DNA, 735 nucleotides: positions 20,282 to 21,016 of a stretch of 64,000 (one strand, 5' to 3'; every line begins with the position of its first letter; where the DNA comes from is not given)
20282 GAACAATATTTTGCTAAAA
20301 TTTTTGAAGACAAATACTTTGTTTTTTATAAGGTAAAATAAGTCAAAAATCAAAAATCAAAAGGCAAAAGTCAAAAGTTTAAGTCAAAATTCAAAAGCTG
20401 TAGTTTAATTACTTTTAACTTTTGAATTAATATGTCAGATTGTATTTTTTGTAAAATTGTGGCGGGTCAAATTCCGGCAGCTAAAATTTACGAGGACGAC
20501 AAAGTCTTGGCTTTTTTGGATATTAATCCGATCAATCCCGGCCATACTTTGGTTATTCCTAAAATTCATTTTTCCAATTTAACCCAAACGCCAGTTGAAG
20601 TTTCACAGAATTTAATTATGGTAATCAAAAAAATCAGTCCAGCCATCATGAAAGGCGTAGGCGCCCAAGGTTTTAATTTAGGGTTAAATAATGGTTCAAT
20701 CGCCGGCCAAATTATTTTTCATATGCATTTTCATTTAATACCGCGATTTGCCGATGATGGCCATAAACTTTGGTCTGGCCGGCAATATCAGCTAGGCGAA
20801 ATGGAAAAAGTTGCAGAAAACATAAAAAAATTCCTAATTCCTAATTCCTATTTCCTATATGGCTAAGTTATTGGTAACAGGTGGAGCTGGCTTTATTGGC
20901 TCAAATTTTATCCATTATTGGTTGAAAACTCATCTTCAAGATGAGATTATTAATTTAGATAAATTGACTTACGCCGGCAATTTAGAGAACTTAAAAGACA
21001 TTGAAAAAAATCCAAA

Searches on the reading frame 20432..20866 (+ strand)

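Call 8: search_protein_families(library=pfam, proteins=[window:20432-20866:+])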
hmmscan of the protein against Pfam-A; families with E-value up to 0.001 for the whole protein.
window:20432-20866:+ (144 aa): 2 families
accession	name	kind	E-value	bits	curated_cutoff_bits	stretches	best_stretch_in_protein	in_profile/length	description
PF01230.28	HIT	-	3.6e-27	95.3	21.5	1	12-106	2-96/98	HIT domain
PF11969.13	DcpS_C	-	4.6e-15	56.5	24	1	4-104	2-101/114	Scavenger mRNA decapping enzyme C-term binding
